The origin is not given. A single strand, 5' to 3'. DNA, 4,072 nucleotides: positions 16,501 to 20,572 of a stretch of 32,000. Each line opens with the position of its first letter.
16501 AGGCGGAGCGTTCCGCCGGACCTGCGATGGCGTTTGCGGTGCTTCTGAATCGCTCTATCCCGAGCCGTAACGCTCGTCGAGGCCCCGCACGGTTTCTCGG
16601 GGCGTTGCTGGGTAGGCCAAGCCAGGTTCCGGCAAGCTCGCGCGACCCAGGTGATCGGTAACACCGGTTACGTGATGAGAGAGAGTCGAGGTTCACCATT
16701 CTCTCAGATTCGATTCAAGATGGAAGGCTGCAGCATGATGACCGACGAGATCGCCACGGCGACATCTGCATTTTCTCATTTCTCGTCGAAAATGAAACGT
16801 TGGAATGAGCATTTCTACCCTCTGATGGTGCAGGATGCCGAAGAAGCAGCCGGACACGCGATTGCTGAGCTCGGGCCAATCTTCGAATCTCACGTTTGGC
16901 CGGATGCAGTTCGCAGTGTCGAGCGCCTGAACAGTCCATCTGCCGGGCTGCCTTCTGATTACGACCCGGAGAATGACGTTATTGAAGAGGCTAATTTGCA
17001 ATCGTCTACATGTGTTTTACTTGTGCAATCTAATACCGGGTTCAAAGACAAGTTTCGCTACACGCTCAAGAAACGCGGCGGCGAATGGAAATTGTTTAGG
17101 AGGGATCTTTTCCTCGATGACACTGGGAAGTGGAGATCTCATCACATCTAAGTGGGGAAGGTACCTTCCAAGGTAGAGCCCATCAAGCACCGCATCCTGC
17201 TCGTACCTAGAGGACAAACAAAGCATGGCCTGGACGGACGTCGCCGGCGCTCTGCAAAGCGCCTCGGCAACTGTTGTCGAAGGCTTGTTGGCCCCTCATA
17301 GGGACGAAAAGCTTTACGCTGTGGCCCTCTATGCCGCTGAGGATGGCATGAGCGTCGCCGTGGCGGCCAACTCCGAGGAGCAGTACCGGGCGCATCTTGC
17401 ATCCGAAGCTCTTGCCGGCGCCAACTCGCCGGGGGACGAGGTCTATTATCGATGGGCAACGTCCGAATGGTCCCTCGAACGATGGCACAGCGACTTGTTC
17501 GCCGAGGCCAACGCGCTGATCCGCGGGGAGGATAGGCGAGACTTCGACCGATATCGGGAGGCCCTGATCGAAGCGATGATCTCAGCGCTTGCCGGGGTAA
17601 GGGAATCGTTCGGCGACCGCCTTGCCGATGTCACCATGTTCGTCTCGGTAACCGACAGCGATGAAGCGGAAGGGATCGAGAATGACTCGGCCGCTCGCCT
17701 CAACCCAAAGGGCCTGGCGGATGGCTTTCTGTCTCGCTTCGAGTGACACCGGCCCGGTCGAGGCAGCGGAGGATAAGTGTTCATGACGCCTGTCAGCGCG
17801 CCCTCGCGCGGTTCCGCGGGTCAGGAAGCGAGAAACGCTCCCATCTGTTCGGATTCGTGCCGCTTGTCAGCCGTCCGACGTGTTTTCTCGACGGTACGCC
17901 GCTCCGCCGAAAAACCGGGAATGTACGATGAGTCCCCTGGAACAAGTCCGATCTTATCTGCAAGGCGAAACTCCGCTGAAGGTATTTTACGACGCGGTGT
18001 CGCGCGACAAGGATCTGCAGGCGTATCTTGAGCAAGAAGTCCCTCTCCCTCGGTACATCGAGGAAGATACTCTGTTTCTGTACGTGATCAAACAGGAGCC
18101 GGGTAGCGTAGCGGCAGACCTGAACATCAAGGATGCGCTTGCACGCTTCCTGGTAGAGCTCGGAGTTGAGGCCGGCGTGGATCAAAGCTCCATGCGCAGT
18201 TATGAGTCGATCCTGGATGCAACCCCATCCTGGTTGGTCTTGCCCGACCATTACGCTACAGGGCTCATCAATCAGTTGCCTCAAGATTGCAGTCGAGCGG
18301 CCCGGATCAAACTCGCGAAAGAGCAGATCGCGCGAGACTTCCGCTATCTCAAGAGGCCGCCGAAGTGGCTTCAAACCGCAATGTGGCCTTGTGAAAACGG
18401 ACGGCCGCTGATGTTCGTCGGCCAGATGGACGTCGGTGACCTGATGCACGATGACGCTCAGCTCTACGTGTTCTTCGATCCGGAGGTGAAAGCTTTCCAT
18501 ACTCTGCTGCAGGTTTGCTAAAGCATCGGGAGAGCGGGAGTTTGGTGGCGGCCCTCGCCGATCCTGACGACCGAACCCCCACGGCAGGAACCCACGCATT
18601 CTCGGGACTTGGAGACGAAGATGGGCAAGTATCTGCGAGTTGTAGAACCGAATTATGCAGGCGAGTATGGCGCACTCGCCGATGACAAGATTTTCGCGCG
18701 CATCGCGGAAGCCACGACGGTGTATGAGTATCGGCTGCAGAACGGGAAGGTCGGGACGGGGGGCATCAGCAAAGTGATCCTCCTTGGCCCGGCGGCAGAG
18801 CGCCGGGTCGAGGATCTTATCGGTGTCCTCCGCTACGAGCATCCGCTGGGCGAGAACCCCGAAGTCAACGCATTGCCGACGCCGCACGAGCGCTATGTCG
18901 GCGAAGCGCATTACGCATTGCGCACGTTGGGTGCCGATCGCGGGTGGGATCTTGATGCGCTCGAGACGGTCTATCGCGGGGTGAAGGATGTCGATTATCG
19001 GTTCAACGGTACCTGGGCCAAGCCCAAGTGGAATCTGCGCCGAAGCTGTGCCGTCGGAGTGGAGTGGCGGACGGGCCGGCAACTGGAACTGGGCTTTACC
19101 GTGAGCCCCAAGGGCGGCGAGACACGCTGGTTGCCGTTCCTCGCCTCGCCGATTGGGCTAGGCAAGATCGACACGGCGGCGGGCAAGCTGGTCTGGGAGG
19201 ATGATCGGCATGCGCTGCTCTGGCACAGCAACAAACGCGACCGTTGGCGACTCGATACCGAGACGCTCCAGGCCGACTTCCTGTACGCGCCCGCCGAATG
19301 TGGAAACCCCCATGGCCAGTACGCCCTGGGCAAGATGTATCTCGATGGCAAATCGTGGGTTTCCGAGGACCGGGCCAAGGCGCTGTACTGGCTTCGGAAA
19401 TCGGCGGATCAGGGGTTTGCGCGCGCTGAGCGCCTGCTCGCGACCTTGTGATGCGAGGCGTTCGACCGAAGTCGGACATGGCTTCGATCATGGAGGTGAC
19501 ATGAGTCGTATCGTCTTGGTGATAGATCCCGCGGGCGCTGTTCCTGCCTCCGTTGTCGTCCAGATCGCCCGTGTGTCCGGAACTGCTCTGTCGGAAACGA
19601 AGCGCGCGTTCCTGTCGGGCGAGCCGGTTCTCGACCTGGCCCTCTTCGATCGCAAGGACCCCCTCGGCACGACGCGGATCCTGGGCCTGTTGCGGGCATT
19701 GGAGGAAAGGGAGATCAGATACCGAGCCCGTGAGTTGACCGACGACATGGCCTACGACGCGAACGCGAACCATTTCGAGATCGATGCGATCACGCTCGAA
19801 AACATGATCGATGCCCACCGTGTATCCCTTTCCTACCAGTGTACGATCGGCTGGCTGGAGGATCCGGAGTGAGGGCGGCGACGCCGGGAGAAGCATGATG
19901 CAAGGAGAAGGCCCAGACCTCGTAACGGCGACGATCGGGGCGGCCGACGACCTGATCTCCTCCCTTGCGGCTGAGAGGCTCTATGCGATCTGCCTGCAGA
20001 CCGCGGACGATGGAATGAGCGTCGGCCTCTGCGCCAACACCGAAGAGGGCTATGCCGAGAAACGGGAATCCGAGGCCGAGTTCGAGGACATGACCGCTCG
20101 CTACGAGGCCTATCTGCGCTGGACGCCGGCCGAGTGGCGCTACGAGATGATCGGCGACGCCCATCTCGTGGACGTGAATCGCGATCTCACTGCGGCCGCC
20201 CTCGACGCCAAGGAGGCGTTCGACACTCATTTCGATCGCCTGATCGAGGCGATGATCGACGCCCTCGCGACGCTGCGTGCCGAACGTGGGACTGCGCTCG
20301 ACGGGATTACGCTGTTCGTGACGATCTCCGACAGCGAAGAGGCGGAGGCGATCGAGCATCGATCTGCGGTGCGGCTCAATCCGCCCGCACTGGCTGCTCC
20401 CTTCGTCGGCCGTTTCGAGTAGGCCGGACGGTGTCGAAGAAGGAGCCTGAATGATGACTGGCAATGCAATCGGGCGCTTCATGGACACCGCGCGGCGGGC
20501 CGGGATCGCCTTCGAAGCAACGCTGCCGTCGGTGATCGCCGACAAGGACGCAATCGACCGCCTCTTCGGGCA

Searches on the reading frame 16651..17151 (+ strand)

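Call 6: search_protein_families(library=pfam, proteins=[window:16651-17151:+], max_evalue=0.01)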
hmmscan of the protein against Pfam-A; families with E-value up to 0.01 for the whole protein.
window:16651-17151:+ (166 aa): 1 family
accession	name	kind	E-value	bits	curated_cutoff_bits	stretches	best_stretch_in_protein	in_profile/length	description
PF15655.11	Imm-NTF2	-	4.7e-16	59.5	25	1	41-162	6-126/129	NTF2 fold immunity protein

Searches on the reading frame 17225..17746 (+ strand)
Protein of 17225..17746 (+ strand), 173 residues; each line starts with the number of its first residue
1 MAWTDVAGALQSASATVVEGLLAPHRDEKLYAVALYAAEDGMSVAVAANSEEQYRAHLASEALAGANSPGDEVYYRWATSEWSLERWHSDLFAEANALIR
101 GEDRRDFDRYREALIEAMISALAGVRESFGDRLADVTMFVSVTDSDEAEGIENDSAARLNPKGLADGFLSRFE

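Call 6: search_protein_families(library=pfam, proteins=[window:17225-17746:+], max_evalue=0.01)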
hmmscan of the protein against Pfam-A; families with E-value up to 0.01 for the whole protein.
window:17225-17746:+ (173 aa): 1 family
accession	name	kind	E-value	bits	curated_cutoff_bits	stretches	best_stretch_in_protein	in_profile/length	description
PF14136.11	DUF4303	-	1.2e-24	87.2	23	1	10-161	1-155/155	Domain of unknown function (DUF4303)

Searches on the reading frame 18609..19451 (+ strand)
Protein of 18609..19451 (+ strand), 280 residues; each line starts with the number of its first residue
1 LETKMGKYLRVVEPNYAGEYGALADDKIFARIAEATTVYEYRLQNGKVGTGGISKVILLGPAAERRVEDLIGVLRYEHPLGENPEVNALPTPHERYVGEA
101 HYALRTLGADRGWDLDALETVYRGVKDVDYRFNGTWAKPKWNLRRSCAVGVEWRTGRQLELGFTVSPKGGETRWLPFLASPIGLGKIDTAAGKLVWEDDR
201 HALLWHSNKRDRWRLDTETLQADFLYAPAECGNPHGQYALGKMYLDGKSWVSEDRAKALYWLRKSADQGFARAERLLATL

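Call 6: search_protein_families(library=pfam, proteins=[window:18609-19451:+], max_evalue=0.01)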
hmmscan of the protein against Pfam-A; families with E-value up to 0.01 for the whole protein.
window:18609-19451:+ (280 aa): 1 family
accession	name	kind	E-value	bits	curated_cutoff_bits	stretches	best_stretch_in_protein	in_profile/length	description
PF08238.18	Sel1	-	1e-09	39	30.7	1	234-269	1-35/36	Sel1 repeat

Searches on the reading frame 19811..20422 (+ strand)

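Call 6: search_protein_families(library=pfam, proteins=[window:19811-20422:+], max_evalue=0.01)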
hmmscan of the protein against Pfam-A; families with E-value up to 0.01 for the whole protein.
window:19811-20422:+ (203 aa): 1 family
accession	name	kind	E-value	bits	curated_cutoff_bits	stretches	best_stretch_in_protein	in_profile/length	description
PF14136.11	DUF4303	-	3.8e-28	98.6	23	1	38-191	2-155/155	Domain of unknown function (DUF4303)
